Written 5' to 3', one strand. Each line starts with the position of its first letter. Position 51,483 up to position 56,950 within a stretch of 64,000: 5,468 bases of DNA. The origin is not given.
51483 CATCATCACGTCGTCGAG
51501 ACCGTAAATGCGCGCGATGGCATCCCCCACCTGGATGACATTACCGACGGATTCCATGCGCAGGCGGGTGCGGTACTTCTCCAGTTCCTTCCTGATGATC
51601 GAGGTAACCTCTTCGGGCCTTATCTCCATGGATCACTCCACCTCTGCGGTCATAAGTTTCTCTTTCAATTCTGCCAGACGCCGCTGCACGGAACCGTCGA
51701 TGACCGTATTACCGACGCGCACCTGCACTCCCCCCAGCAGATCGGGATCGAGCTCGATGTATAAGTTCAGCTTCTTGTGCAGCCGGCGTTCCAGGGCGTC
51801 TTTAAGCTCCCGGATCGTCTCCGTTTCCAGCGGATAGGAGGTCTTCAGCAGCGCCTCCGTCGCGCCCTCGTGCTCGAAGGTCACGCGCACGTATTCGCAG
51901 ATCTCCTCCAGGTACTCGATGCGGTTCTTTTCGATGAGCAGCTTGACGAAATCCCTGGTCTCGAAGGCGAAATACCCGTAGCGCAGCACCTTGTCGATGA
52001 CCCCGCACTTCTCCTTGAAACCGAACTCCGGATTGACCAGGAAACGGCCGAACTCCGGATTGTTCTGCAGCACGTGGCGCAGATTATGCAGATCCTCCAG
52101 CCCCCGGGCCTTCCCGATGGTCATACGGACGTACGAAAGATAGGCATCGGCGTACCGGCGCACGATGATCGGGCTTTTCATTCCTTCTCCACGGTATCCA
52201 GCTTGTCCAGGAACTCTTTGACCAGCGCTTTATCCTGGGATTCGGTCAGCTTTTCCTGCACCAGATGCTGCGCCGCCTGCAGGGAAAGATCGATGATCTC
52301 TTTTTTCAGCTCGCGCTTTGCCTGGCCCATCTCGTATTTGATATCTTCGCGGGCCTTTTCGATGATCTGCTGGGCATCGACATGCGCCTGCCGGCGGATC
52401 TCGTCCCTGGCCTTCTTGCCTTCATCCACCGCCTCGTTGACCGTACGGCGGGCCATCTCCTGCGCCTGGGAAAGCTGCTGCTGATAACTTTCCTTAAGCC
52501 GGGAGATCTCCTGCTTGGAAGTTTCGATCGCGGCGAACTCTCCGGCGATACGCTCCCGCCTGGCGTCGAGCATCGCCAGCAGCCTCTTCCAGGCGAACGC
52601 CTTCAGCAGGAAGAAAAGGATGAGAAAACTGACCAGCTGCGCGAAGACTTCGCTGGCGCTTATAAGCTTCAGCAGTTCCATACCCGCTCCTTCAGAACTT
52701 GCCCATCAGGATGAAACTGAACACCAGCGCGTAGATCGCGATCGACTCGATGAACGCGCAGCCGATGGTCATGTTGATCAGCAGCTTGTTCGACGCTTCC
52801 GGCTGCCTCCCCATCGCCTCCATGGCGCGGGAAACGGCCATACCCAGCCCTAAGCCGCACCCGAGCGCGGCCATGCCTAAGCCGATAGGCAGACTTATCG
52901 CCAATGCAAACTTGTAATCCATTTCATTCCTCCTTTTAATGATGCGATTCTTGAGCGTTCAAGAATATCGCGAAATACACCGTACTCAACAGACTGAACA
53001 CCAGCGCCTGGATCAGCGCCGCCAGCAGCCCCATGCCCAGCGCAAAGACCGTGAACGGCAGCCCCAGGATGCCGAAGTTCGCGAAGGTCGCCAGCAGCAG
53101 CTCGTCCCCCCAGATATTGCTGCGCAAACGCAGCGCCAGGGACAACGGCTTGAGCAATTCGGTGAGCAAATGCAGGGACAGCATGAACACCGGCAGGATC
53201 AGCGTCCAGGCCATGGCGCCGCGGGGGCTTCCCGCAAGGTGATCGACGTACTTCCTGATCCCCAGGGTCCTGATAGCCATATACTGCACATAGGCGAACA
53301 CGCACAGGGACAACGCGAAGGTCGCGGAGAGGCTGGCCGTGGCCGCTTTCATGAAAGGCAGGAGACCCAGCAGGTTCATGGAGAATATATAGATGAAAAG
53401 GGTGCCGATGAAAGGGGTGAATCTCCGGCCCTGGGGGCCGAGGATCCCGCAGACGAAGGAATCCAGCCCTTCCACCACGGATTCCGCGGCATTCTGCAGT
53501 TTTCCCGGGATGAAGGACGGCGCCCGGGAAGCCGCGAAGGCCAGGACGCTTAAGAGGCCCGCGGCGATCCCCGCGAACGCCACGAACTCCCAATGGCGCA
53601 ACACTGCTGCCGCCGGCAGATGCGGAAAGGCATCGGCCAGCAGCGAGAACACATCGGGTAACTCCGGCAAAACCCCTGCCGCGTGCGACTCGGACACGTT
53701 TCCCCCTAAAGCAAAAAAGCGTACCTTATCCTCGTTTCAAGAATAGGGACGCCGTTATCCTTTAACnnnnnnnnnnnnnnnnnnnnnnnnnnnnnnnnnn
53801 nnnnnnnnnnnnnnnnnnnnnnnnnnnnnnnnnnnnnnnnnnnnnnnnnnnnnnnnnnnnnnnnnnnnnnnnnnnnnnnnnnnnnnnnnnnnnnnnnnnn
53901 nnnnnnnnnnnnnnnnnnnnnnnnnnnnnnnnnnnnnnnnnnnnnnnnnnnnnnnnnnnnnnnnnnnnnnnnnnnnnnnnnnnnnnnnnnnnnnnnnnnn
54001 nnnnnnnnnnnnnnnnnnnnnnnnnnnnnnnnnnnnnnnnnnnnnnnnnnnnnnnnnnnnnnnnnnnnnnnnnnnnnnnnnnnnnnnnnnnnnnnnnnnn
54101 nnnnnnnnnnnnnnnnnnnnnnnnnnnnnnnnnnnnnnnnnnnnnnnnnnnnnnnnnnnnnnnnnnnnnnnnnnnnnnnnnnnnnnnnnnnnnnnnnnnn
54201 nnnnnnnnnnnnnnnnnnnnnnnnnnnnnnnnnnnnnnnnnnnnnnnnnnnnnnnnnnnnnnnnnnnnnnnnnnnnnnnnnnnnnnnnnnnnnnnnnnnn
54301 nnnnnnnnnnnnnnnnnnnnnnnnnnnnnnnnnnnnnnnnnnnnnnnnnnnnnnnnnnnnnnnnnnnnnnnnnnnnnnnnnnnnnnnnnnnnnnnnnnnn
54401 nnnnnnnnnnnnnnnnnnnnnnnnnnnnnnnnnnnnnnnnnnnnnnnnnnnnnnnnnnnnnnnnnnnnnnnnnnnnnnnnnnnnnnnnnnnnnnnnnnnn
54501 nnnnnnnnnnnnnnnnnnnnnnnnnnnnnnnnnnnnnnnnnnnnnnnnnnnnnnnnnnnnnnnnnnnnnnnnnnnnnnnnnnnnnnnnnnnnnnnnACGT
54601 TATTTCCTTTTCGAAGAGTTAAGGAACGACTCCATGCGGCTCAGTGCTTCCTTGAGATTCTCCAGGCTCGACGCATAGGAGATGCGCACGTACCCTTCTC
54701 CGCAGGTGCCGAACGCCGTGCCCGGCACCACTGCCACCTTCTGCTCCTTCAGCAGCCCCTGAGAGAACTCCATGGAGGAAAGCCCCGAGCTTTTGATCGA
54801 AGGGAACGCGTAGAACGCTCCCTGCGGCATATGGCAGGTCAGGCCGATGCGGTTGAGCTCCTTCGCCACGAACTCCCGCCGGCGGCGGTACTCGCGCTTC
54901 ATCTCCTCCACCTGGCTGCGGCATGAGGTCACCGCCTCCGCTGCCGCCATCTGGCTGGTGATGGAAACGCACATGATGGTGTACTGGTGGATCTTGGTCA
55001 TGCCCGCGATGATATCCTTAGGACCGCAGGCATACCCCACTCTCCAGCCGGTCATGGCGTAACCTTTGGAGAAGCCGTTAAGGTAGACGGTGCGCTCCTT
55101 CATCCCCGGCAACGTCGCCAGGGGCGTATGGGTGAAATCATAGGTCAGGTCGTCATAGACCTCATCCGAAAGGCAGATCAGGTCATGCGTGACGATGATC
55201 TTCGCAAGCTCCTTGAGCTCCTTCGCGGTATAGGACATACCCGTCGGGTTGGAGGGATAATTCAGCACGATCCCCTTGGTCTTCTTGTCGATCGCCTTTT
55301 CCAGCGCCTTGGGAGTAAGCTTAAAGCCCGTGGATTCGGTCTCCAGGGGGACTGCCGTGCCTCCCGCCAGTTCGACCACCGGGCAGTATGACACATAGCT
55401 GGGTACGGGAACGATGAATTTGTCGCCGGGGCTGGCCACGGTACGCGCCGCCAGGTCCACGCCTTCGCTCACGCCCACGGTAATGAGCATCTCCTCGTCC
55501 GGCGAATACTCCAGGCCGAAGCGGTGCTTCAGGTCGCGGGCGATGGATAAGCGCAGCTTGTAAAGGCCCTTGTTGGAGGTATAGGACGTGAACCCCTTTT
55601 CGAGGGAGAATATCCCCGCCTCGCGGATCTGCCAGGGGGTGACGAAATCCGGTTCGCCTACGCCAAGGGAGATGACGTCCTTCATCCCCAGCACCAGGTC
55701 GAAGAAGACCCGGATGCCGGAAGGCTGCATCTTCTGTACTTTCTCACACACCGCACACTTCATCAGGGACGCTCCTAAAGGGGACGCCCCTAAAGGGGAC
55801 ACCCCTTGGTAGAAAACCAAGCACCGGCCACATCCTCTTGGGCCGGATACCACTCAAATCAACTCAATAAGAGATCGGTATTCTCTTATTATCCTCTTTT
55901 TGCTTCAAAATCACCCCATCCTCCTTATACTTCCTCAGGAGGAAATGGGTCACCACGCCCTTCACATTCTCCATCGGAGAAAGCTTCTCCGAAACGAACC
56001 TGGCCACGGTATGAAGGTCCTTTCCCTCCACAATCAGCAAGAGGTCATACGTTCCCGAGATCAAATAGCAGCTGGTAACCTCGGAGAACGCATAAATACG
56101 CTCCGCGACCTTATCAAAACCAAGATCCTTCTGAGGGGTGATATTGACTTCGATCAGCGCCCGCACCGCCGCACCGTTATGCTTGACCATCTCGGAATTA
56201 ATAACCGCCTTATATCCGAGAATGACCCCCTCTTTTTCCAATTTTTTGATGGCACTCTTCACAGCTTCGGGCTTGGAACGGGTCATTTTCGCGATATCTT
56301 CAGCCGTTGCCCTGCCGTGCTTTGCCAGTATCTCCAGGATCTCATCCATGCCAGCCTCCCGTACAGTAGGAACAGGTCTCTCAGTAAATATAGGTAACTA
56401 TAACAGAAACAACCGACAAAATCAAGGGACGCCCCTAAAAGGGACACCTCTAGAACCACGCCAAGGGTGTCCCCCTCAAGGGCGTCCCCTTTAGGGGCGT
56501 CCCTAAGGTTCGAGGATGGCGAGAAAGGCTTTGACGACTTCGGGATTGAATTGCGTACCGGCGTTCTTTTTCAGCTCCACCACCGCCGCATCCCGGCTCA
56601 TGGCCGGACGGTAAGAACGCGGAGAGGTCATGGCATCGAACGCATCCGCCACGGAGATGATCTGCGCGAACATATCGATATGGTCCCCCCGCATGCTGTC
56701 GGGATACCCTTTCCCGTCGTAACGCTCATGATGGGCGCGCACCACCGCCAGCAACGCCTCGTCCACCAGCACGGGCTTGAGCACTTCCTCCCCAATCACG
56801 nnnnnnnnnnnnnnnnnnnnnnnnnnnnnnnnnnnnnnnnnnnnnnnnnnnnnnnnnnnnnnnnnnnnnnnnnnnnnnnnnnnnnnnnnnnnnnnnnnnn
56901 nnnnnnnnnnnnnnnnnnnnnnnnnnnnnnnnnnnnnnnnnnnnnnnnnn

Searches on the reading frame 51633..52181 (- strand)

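Call 65: search_protein_families(library=pfam, proteins=[window:51633-52181:-])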
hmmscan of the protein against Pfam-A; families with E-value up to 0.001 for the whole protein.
window:51633-52181:- (182 aa): 1 family
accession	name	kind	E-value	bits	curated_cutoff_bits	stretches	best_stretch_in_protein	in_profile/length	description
PF00213.23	OSCP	-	7.2e-37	127.5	22.3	1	6-176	1-172/172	ATP synthase delta (OSCP) subunit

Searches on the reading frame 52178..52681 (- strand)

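Call 65: search_protein_families(library=pfam, proteins=[window:52178-52681:-])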
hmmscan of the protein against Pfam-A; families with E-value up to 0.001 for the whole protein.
window:52178-52681:- (167 aa): 1 family
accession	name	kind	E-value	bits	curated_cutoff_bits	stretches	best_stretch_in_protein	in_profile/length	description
PF00430.23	ATP-synt_B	-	4.6e-27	95.1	28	1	13-141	3-131/132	ATP synthase B/B' CF(0)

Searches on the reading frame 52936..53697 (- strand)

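Call 7: search_protein_families(library=pfam, proteins=[window:52936-53697:-])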
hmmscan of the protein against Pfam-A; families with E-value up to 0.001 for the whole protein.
window:52936-53697:- (253 aa): 1 family
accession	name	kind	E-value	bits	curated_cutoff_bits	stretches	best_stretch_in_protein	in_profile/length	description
PF00119.25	ATP-synt_A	-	4e-43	148.3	33.9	1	43-242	5-216/217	ATP synthase A chain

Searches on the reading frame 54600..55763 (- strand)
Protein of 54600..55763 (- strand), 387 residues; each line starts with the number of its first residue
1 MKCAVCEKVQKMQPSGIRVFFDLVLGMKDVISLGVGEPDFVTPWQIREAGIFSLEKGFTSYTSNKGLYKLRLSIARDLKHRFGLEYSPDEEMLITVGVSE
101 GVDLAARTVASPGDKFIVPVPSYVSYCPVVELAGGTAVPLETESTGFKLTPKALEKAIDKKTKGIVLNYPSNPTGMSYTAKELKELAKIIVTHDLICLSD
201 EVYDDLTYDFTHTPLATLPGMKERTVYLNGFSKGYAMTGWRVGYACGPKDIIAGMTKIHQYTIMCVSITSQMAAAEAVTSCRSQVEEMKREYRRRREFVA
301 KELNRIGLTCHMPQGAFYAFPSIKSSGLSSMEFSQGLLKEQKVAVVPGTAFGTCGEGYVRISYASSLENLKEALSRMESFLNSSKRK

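Call 7: search_protein_families(library=pfam, proteins=[window:54600-55763:-])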
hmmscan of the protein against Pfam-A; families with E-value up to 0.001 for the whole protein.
window:54600-55763:- (387 aa): 3 families
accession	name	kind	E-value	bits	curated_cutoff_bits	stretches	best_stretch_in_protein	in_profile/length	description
PF00155.27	Aminotran_1_2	-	6.9e-70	236.5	19.7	1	28-376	1-360/361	Aminotransferase class I and II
PF01041.23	DegT_DnrJ_EryC1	-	3.1e-06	27.1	19.8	1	109-200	60-145/360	DegT/DnrJ/EryC1/StrS aminotransferase family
PF00266.25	Aminotran_5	-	8.3e-05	22.2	21.5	1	88-188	60-166/371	Aminotransferase class-V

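Call 53: search_protein_families(library=ncbifam, proteins=[window:54600-55763:-], max_evalue=1e-10)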
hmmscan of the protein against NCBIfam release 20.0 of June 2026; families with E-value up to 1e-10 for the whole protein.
window:54600-55763:- (387 aa): 63 families (the best 25 are shown)
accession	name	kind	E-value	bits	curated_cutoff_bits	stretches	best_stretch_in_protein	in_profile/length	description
NF005816.0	PRK07682.1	equivalog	4.5e-159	529.2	620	1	3-386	4-388/390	aminotransferase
NF005817.0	PRK07683.1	equivalog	5.2e-132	440.2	575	1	1-386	1-386/387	aminotransferase A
NF005588.0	PRK07309.1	equivalog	6.9e-112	374.2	576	1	6-384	8-389/391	pyridoxal phosphate-dependent aminotransferase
NF041364.1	GntC_guanitoxin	equivalog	9.1e-111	370.2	415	1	31-380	1-356/356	guanitoxin biosynthesis PLP-dependent (S)-gamma-hydroxy-L-arginine cyclodehydratase GntC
NF041091.1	asp_aminotase_Arch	equivalog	3.1e-102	342.2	550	1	28-382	27-376/376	aspartate aminotransferase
NF006229.0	PRK08361.1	equivalog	2.4e-92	309.9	624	1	3-382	8-389/391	aspartate aminotransferase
NF004975.0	PRK06348.1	equivalog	5e-90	302.3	549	1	6-379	7-381/384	pyridoxal phosphate-dependent aminotransferase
NF004769.0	PRK06107.1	equivalog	1.5e-86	290.7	617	1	28-379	33-396/402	aspartate transaminase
NF004770.0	PRK06108.1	subfamily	1e-83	281.3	422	1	5-383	13-394/396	pyridoxal phosphate-dependent aminotransferase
NF005855.0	PRK07777.1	equivalog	2.7e-81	273.9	553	1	8-380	6-387/391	pyridoxal phosphate-dependent aminotransferase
TIGR03540.1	DapC_direct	equivalog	7e-77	258.9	593.25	1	28-379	29-382/383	LL-diaminopimelate aminotransferase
NF005601.0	PRK07337.1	equivalog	8.2e-75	252.3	496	1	26-381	33-392/394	pyridoxal phosphate-dependent aminotransferase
NF006488.0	PRK08912.1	equivalog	3.6e-74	250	498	1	28-382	26-385/387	aminotransferase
NF006230.0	PRK08363.1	equivalog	7e-74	249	534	1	29-383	31-394/398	alanine aminotransferase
NF006756.0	PRK09276.1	subfamily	9.8e-74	248.6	507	1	28-379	31-384/387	LL-diaminopimelate aminotransferase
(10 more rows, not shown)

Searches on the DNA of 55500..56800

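Call 30: search_rna_families(source=window, start=55500, end=56800, threshold=evalue, max_evalue=10)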
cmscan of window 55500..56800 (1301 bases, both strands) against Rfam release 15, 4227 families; matches with E-value up to 10: 16.
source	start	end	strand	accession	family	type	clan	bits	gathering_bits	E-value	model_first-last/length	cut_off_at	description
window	56426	56503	-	RF04269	mir-373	Gene; miRNA;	-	37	69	3.7e-05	1-69/69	no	mir-373 microRNA precursor family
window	56420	56511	-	RF03796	mir-5984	Gene; miRNA;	-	31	95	0.00075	1-74/74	no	mir-5984 microRNA precursor family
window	56425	56503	-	RF04224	mir-9229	Gene; miRNA;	-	28.8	71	0.0026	1-76/76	no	mir-9229 microRNA precursor family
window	56427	56501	-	RF04201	MIR7510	Gene; miRNA;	-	27.6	93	0.0076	1-79/79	no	MIR7510 microRNA precursor family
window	56420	56510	+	RF03796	mir-5984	Gene; miRNA;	-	27.3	95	0.0077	1-74/74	no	mir-5984 microRNA precursor family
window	56424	56505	-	RF04124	MIR8565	Gene; miRNA;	-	27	136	0.031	1-154/154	no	MIR8565 microRNA precursor family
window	56416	56513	-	RF03599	MIR1883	Gene; miRNA;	-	22.3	128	0.39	1-118/118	no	MIR1883 microRNA precursor family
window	56426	56504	-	RF03401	mir-1323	Gene; miRNA;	-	22.1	98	0.081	1-73/73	no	mir-1323 microRNA precursor family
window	56431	56498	-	RF00891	mir-671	Gene; miRNA;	-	21.8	65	0.88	1-84/84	no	mir-671 microRNA precursor family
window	55630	55732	+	RF03542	Flavi_ISFV_repeat_Ra_Rb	Cis-reg;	CL00131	17.7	50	4.8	1-100/100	no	Insect-Specific Flavivirus 3' UTR repeats Ra and Rb elements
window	56463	56508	-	RF01068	Guanidine-II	Cis-reg; riboswitch;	-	16.4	32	1.7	1-48/48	no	Guanidine-II riboswitch aptamer (mini-ykkC)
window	55933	55978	-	RF01308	sR58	Gene; snRNA; snoRNA; CD-box;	-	16.3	55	1.3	1-55/55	no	Small nucleolar RNA sR58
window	56469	56569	+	RF04219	HCV_J750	Cis-reg;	-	15.9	90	5.4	1-113/113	no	J750 non-coding RNA (containing SLSL761 and SL783)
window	56613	56726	-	RF00764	mir-191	Gene; miRNA;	-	15.7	54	3.6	1-91/91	no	mir-191 microRNA precursor family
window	55605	55628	-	RF02975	DUF3800-XI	Gene; sRNA;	-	13.3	37.8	5.2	1-48/48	no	DUF3800-XI RNA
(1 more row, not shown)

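Call 49: search_rna_families(source=window, start=56455, end=56515, threshold=evalue, max_evalue=10, show_alignments=3)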
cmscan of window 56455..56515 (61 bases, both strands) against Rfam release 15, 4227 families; matches with E-value up to 10: 5.
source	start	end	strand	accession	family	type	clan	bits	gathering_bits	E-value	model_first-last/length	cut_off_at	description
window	56463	56508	-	RF01068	Guanidine-II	Cis-reg; riboswitch;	-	16.4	32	0.08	1-48/48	no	Guanidine-II riboswitch aptamer (mini-ykkC)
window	56469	56515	+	RF04219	HCV_J750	Cis-reg;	-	16.2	90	0.21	1-47/113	3'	J750 non-coding RNA (containing SLSL761 and SL783)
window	56455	56503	-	RF03083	cow-rumen-3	Gene; sRNA;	-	12.1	86.7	0.41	1-48/141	3'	cow-rumen-3 RNA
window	56455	56511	+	RF01757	sbcD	Gene; sRNA;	-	8.9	40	4.5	75-155/155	5'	sbcD RNA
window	56455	56488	+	RF01758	sucA-II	Cis-reg;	-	7.3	70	4.7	182-217/217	5'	sucA-II RNA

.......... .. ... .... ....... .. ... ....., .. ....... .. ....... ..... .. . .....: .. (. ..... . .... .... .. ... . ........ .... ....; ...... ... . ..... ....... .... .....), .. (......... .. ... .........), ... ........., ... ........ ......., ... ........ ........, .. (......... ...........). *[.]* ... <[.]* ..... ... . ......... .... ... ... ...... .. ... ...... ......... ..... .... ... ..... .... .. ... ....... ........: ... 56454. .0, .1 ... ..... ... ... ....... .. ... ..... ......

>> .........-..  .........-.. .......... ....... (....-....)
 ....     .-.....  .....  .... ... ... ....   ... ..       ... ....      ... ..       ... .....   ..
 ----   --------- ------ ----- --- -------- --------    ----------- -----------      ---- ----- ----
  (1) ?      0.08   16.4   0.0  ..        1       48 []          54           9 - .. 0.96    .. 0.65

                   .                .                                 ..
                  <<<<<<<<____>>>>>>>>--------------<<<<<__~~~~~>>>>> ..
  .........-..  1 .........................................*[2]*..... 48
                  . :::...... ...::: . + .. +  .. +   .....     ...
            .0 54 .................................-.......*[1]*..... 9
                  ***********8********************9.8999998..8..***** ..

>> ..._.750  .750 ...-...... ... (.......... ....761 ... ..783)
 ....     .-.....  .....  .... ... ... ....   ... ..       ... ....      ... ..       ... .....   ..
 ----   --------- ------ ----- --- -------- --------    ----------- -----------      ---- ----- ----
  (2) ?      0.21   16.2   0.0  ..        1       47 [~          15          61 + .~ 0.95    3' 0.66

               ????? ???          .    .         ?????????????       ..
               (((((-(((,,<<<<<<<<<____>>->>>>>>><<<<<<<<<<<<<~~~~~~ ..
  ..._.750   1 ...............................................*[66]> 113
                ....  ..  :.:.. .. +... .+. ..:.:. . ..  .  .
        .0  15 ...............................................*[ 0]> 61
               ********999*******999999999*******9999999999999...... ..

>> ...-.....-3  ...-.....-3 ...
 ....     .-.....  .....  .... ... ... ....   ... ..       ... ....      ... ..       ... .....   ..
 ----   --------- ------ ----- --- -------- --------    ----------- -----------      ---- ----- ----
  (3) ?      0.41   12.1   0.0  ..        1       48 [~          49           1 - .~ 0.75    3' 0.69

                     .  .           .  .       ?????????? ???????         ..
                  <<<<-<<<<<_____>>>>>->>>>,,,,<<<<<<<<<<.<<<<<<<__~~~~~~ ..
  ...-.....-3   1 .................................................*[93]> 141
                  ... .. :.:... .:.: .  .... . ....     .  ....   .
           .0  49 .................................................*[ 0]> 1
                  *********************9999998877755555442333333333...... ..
